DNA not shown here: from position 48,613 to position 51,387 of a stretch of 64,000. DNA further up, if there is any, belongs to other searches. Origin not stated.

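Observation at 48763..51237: Glycyl radical enzyme with non-canonical Cys loop (GCMRW) and Gly-radical motif (RVAGL)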

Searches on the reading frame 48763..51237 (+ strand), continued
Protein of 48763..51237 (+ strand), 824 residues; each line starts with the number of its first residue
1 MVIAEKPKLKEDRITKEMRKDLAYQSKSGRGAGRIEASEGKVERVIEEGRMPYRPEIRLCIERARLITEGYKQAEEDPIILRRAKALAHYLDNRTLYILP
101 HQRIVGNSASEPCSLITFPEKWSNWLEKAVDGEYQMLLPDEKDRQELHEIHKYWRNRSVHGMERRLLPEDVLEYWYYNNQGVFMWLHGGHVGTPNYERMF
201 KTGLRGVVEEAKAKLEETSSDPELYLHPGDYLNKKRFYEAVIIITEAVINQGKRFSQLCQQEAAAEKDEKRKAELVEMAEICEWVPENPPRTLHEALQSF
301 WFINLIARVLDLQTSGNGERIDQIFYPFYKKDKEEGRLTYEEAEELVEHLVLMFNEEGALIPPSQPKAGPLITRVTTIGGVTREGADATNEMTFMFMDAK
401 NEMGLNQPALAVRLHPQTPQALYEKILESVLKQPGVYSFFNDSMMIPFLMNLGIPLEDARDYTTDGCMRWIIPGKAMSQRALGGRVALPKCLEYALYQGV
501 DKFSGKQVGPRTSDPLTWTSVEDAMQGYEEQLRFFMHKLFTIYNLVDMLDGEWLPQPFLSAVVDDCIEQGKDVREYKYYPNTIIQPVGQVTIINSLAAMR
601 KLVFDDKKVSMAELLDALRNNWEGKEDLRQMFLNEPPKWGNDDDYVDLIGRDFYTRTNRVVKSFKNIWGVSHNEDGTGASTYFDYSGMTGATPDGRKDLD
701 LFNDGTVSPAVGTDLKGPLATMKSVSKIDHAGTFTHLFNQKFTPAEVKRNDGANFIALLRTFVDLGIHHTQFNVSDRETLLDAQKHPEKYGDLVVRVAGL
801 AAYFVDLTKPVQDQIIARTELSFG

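Call 7: find_homologous_proteins(query=window:48763-51234:+, max_evalue=1e-50)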
Query window:48763-51234:+ (824 aa): 1751 proteins with E <= 1e-50 among 8000 candidates; the best 120 are listed.
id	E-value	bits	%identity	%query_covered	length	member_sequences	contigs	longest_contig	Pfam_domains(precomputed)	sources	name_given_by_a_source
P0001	0.0e+0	1812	93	100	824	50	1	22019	PF02901.21,PF01228.27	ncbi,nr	ncbi:MAG TPA: hypothetical protein G4O18_02200 [Dehalococcoidia bacterium]|nr:hypothetical protein [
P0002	0.0e+0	1787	91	100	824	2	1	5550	PF02901.21,PF01228.27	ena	-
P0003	0.0e+0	1776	91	100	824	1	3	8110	PF02901.21,PF01228.27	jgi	jgi:pyruvate formate-lyase/glycerol dehydratase family glycyl radical enzyme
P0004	0.0e+0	1755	89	100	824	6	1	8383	PF02901.21,PF01228.27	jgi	-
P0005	0.0e+0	1621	82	100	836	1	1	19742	PF02901.21,PF01228.27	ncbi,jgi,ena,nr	ncbi:MAG: hypothetical protein B1H11_02305 [Desulfobacteraceae bacterium 4484_190.1]|nr:MAG: hypothe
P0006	0.0e+0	1620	82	100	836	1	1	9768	PF02901.21,PF01228.27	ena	-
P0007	0.0e+0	1618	82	100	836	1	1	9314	PF02901.21,PF01228.27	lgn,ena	-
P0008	0.0e+0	1614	82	100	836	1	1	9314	PF02901.21,PF01228.27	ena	-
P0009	0.0e+0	1599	81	100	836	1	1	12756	PF02901.21,PF01228.27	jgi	jgi:formate C-acetyltransferase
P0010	0.0e+0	1598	81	99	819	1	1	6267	PF02901.21,PF01228.27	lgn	-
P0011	0.0e+0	1594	81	100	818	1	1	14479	PF02901.21,PF01228.27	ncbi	-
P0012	0.0e+0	1591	80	99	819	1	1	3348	PF02901.21,PF01228.27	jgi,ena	-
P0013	0.0e+0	1587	80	99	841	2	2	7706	PF02901.21,PF01228.27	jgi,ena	jgi:formate C-acetyltransferase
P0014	0.0e+0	1576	80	98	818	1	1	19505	PF02901.21,PF01228.27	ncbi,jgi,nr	ncbi:MAG: hypothetical protein JRI72_01955 [Deltaproteobacteria bacterium]|nr:hypothetical protein [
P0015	0.0e+0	1574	80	100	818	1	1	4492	PF02901.21,PF01228.27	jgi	-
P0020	0.0e+0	1567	78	100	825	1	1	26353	PF02901.21,PF01228.27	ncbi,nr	ncbi:MAG: hypothetical protein HYX92_01635 [Chloroflexi bacterium]|nr:hypothetical protein [Chlorofl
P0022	0.0e+0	1560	80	100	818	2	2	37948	PF02901.21,PF01228.27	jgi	jgi:pyruvate formate-lyase/glycerol dehydratase family glycyl radical enzyme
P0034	0.0e+0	1522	77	99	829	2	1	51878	PF02901.21,PF01228.27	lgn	-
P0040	0.0e+0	1512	77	98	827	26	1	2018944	PF02901.21,PF01228.27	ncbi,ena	-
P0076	0.0e+0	1206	63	99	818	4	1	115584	PF02901.21,PF01228.27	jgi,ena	-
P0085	0.0e+0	1133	60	99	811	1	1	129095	PF02901.21,PF01228.27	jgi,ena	-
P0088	0.0e+0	1129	60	98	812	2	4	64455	PF02901.21,PF01228.27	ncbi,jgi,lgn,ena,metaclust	metaclust:\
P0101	0.0e+0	1113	60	99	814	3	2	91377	PF02901.21,PF01228.27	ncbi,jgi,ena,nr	ncbi:MAG: glycyl radical protein [Chloroflexi bacterium]|nr:MAG: glycyl radical protein [Chloroflexo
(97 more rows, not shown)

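Call 12: find_encoding_contigs(protein=P0005, flank=10000, max_places=2)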
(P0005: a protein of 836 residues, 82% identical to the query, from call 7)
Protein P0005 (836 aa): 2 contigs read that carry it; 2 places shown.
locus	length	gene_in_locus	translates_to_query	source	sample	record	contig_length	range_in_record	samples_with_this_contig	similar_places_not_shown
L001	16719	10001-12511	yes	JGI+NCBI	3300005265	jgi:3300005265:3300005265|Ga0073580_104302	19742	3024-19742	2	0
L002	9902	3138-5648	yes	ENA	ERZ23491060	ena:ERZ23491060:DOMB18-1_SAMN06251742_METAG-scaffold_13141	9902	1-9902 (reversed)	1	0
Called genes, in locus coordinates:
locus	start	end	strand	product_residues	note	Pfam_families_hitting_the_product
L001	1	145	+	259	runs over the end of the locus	PF00005:ABC_tran, PF13304:AAA_21 (faint), PF12399:BCA_ABC_TP_C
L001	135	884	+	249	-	PF13476:AAA_23 (weak), PF00005:ABC_tran, PF02463:SMC_N (faint), PF13304:AAA_21 (weak)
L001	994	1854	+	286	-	PF02737:3HCDH_N, PF00725:3HCDH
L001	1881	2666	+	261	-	PF00378:ECH_1, PF16113:ECH_2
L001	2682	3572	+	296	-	PF00753:Lactamase_B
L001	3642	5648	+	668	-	PF00724:Oxidored_FMN, PF13738:Pyr_redox_3 (faint), PF00070:Pyr_redox (faint), PF01266:DAO (faint), PF03486:HI0933_like (weak), PF07992:Pyr_redox_2, PF12831:FAD_oxidored (weak), PF13450:NAD_binding_8 (weak)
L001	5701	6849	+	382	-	PF02771:Acyl-CoA_dh_N, PF02770:Acyl-CoA_dh_M, PF00441:Acyl-CoA_dh_1, PF08028:Acyl-CoA_dh_2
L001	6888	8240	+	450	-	PF01039:Carboxyl_trans, PF03255:ACCA (weak)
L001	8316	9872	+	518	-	PF01039:Carboxyl_trans, PF03255:ACCA (weak)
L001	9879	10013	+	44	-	-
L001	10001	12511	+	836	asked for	PF02901:PFL-like, PF01228:Gly_radical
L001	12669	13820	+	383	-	PF02771:Acyl-CoA_dh_N, PF02770:Acyl-CoA_dh_M, PF00441:Acyl-CoA_dh_1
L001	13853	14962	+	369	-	PF02771:Acyl-CoA_dh_N, PF02770:Acyl-CoA_dh_M (weak), PF00441:Acyl-CoA_dh_1, PF08028:Acyl-CoA_dh_2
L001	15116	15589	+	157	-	PF13452:FAS1_DH_region (weak)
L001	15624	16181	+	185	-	PF13353:Fer4_12, PF04055:Radical_SAM, PF13237:Fer4_10 (weak), PF14697:Fer4_21, PF12838:Fer4_7, PF13187:Fer4_9 (weak), PF00037:Fer4 (weak), PF12837:Fer4_6 (weak), +3 more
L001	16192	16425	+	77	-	-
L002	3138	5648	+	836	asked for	PF02901:PFL-like, PF01228:Gly_radical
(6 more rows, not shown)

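Call 13: find_encoding_contigs(protein=P0034, flank=10000, max_places=2)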
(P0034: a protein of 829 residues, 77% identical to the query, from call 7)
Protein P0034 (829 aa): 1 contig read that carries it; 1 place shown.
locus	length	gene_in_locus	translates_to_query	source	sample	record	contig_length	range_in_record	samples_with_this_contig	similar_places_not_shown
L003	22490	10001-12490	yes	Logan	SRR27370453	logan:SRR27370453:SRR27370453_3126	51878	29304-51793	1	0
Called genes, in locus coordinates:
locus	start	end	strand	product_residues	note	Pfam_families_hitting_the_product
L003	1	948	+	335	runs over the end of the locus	PF01094:ANF_receptor, PF13433:Peripla_BP_5, PF13458:Peripla_BP_6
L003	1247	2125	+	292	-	PF02653:BPD_transp_2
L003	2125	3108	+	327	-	PF02653:BPD_transp_2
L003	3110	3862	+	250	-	PF02463:SMC_N (faint), PF13476:AAA_23 (weak), PF00005:ABC_tran, PF13304:AAA_21 (faint)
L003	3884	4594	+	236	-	PF00005:ABC_tran, PF13304:AAA_21 (faint)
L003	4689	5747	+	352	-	PF00478:IMPDH, PF03060:NMO, PF01070:FMN_dh (faint)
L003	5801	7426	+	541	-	PF01039:Carboxyl_trans, PF03255:ACCA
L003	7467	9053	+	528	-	PF01039:Carboxyl_trans, PF03255:ACCA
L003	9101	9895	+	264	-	PF00378:ECH_1, PF16113:ECH_2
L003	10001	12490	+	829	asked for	PF02901:PFL-like, PF01228:Gly_radical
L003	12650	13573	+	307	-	PF04055:Radical_SAM, PF13353:Fer4_12 (weak), PF00037:Fer4, PF12797:Fer4_2 (weak), PF13237:Fer4_10, PF14697:Fer4_21, PF12838:Fer4_7, PF13187:Fer4_9, +7 more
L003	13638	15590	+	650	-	PF00724:Oxidored_FMN, PF07992:Pyr_redox_2 (weak), PF00890:FAD_binding_2 (weak), PF03486:HI0933_like (weak), PF07992:Pyr_redox_2, PF12831:FAD_oxidored, PF13450:NAD_binding_8, PF00070:Pyr_redox, +4 more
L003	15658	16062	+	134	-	PF01042:Ribonuc_L-PSP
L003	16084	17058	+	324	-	PF00478:IMPDH (faint), PF03060:NMO, PF01070:FMN_dh, PF03060:NMO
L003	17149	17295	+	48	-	PF10055:DUF2292 (weak)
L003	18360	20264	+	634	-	PF13426:PAS_9 (weak), PF00989:PAS, PF13426:PAS_9, PF08447:PAS_3 (weak), PF13426:PAS_9 (weak), PF08447:PAS_3, PF00512:HisKA, PF02518:HATPase_c, +2 more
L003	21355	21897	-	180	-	-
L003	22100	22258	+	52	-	-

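Call 14: find_encoding_contigs(protein=P0076, flank=10000, max_places=2)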
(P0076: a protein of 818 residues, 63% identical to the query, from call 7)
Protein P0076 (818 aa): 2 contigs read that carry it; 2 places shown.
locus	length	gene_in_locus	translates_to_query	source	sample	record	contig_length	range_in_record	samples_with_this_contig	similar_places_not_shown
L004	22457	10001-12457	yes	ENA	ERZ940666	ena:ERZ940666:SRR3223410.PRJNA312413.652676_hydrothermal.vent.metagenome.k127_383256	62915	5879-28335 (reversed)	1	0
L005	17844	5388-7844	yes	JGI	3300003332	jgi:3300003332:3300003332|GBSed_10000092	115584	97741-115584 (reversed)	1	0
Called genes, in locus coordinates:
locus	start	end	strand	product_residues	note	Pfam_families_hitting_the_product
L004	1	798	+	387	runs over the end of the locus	PF13452:FAS1_DH_region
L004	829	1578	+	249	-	PF00106:adh_short, PF08659:KR, PF23441:SDR (weak), PF13561:adh_short_C2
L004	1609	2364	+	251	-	PF00106:adh_short, PF08659:KR, PF13561:adh_short_C2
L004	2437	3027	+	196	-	-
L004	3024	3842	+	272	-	PF01144:CoA_trans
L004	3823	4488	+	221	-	PF01144:CoA_trans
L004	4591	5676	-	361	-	PF03599:CdhD, PF12838:Fer4_7, PF13484:Fer4_16 (faint), PF00037:Fer4, PF12797:Fer4_2 (weak), PF13237:Fer4_10, PF14697:Fer4_21, PF13187:Fer4_9, +1 more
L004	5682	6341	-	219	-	PF01209:Ubie_methyltran, PF13489:Methyltransf_23, PF02353:CMAS, PF05175:MTS, PF06325:PrmA, PF13847:Methyltransf_31, PF08241:Methyltransf_11, PF08242:Methyltransf_12, +3 more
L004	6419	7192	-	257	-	PF00378:ECH_1, PF16113:ECH_2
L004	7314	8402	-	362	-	PF13237:Fer4_10, PF14697:Fer4_21, PF12838:Fer4_7, PF13187:Fer4_9 (weak), PF00037:Fer4, PF12797:Fer4_2 (weak), PF12837:Fer4_6, PF12838:Fer4_7 (weak), +1 more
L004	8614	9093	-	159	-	PF01575:MaoC_dehydratas (faint)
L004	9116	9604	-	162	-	PF13452:FAS1_DH_region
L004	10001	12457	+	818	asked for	PF02901:PFL-like, PF01228:Gly_radical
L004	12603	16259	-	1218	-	PF00989:PAS, PF08448:PAS_4, PF13426:PAS_9, PF00989:PAS, PF08447:PAS_3, PF08448:PAS_4, PF13426:PAS_9, PF00989:PAS, +12 more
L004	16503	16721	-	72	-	PF01106:NifU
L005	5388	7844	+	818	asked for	PF02901:PFL-like, PF01228:Gly_radical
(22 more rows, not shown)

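Call 25: find_related_loci(query=window:48763-51234:+, collection=genome_contigs, flank=10000)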
Query window:48763-51234:+ (824 aa) in genome_contigs; peptide patterns used: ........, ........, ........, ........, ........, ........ (x = any residue, [..] = any of these).
599 stretches matched a pattern (row limit reached: there are more); 576 encode a relative of the query (tblastn E <= 1e-3); the best 80 are kept; 80 distinct loci.
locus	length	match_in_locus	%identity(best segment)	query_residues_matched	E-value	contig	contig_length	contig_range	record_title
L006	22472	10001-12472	93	1-824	0e+0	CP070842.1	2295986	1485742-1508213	MAG: Dehalococcoidales bacterium isolate bin10 chromosome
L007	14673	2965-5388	58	9-823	0e+0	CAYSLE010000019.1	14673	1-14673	MAG TPA_asm: uncultured Dehalococcoidales bacterium isolate binchicken_co124_360 genome assembly, contig: NODE_2359_leng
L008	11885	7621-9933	42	47-823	0e+0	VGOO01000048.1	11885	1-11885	MAG: Chloroflexi bacterium isolate M_DeepCast_400m_m2_044 M_DeepCast_400m_m2_044_Ga0194112_10010119, whole genome shotgu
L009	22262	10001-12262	44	61-819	0e+0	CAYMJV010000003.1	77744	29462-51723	MAG TPA_asm: uncultured Syntrophaceae bacterium isolate binchicken_co378_81 genome assembly, contig: NODE_193_length_777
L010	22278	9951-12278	36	60-823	3e-141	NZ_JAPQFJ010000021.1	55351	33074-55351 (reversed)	Clostridium brassicae strain ZC22-4 spades_K_17_127_21, whole genome shotgun sequence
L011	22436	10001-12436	36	55-820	3e-140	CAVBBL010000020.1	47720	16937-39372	bacterium isolate H07663-L1_cleanbin_000004 genome assembly, contig: Spades_H07663-L1_contig_391, whole genome shotgun s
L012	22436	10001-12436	36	55-820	1e-139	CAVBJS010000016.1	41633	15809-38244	Bacteroidaceae bacterium isolate G02640-L1_cleanbin_000007 genome assembly, contig: Spades_G02640-L1_contig_321, whole g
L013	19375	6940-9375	36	55-820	5e-139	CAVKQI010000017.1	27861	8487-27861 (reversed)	bacterium isolate H07659-L1_cleanbin_000007 genome assembly, contig: Spades_H07659-L1_contig_824, whole genome shotgun s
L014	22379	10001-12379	36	34-820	3e-134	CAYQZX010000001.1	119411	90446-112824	MAG TPA_asm: uncultured Eubacteriales bacterium isolate SRP231805_co4_123 genome assembly, contig: k141_409112, whole ge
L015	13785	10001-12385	34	41-820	4e-134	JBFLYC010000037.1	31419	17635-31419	MAG: Bacillota bacterium isolate MAG074 MAG074_37, whole genome shotgun sequence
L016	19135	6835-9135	36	59-819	9e-134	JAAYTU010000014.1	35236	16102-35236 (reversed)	MAG: Clostridiaceae bacterium isolate AS24abBPME_94 2894_AS24, whole genome shotgun sequence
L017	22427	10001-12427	35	63-823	1e-132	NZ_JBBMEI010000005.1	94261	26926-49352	Blautia intestinihominis strain CLA-AA-H95 CLAAAH95_contig_5_length_94261, whole genome shotgun sequence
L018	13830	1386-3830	35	55-823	4e-133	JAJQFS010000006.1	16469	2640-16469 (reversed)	MAG: Lachnospiraceae bacterium isolate MO.6_7 NODE_441_length_16469_cov_15.339954, whole genome shotgun sequence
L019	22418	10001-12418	35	63-820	1e-132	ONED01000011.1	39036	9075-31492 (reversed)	uncultured Clostridiales bacterium isolate RUG223 genome assembly, contig: scaffold_758, whole genome shotgun sequence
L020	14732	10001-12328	35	57-820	2e-132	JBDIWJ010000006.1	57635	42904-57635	MAG: Candidatus Phoenicimicrobium oleiphilum isolate HX_OS.bin.34 NODE_182_length_57635_cov_32.580732, whole genome shot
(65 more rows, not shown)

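Call 31: find_encoding_contigs(protein=P0085, flank=10000, max_places=1)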
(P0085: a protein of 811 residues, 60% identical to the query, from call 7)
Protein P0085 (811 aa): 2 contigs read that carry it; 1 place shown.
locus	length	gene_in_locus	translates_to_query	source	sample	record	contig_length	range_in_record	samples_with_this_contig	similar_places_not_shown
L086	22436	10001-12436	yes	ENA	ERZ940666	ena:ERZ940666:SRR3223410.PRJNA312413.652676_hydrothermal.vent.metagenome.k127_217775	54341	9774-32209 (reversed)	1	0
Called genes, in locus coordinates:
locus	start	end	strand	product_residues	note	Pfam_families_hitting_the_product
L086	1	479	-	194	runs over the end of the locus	PF02525:Flavodoxin_2 (weak), PF03358:FMN_red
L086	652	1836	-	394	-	PF02515:CoA_transf_3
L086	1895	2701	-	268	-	PF02146:SIR2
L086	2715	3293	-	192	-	PF20362:DUF6657 (weak)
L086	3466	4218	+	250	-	PF00753:Lactamase_B, PF19583:ODP (weak)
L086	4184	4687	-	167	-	PF02464:CinA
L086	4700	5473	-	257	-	PF23023:Anti-Pycsar_Apyc1 (faint), PF13483:Lactamase_B_3 (weak), PF00753:Lactamase_B (weak), PF12706:Lactamase_B_2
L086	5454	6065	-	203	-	PF08902:DUF1848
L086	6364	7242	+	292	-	PF09754:PAC2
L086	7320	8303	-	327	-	PF00478:IMPDH (weak), PF03060:NMO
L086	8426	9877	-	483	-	PF01565:FAD_binding_4, PF02913:FAD-oxidase_C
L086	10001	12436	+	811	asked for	PF02901:PFL-like, PF01228:Gly_radical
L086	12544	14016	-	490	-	PF02550:AcetylCoA_hydro, PF13336:AcetylCoA_hyd_C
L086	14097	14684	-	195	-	PF01558:POR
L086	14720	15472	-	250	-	PF02775:TPP_enzyme_C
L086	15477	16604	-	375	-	PF01855:POR_N, PF02779:Transket_pyr (weak), PF17147:PFOR_II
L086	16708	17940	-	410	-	PF00108:Thiolase_N, PF22691:Thiolase_C_1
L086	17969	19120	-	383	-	PF00108:Thiolase_N, PF02803:Thiolase_C, PF22691:Thiolase_C_1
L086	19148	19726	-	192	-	PF02036:SCP2 (weak)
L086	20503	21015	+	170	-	-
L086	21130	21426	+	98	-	PF00312:Ribosomal_S15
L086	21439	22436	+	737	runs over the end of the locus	PF01138:RNase_PH, PF03725:RNase_PH_C, PF03726:PNPase, PF01138:RNase_PH, PF00013:KH_1, PF00575:S1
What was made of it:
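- Many members come from hydrocarbon-rich Guaymas and vent sediments (calls 7, 14, 31).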

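Call 32: find_encoding_contigs(protein=P0101, flank=10000, max_places=1)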
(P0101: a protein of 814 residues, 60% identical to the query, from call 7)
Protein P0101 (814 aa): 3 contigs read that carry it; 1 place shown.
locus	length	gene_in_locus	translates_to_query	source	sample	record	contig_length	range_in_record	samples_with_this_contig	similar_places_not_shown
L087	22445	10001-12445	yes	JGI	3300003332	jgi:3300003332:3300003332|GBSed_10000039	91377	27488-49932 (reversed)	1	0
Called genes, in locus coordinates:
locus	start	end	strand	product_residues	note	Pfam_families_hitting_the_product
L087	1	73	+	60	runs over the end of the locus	-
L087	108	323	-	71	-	-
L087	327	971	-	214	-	PF12225:DUF5981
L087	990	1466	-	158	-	PF01750:HycI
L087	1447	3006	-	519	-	PF27537:HoxH (weak), PF00374:NiFeSe_Hases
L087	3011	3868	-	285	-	PF01058:Oxidored_q6, PF14720:NiFe_hyd_SSU_C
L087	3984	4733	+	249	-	PF02511:Thy1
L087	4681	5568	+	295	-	PF00763:THF_DHG_CYH, PF02882:THF_DHG_CYH_C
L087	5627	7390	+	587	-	PF01268:FTHFS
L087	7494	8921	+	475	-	PF02629:CoA_binding, PF13380:CoA_binding_2, PF13607:Succ_CoA_lig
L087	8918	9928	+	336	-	PF02547:Queuosine_synth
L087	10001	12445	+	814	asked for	PF02901:PFL-like, PF01228:Gly_radical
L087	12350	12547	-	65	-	-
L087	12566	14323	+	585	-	PF01336:tRNA_anti-codon, PF00152:tRNA-synt_2, PF02938:GAD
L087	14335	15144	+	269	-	PF00733:Asn_synthase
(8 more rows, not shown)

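Call 33: find_encoding_contigs(protein=P0088, flank=10000, max_places=1)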
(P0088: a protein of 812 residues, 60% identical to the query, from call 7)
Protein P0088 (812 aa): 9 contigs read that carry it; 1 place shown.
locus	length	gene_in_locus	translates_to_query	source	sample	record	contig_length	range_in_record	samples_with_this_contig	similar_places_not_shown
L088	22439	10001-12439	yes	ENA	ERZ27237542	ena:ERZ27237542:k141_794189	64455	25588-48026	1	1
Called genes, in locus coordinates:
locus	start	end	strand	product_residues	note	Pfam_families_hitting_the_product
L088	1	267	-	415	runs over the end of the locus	PF00764:Arginosuc_synth, PF20979:Arginosuc_syn_C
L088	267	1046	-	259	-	PF00696:AA_kinase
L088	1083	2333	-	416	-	PF01960:ArgJ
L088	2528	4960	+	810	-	PF02901:PFL-like, PF01228:Gly_radical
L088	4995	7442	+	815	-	PF02901:PFL-like, PF01228:Gly_radical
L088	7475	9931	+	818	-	PF02901:PFL-like, PF01228:Gly_radical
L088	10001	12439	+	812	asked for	PF02901:PFL-like, PF01228:Gly_radical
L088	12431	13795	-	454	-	PF08245:Mur_ligase_M, PF02875:Mur_ligase_C, PF27239:FOL3_C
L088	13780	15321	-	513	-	PF07969:Amidohydro_3, PF01979:Amidohydro_1 (weak)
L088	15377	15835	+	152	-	PF00334:NDK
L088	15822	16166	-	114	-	PF02410:RsfS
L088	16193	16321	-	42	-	-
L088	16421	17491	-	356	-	PF01266:DAO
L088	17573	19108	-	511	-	PF00857:Isochorismatase, PF02749:QRPTase_N, PF01729:QRPTase_C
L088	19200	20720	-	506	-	PF02142:MGS, PF01808:AICARFT_IMPCHas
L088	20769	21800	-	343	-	PF00586:AIRS, PF02769:AIRS_C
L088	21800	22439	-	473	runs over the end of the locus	PF13522:GATase_6, PF13537:GATase_7, PF00156:Pribosyltran (weak)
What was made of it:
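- Dehalococcoidia carry several paralogs, including four in tandem in L088 (call 33).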
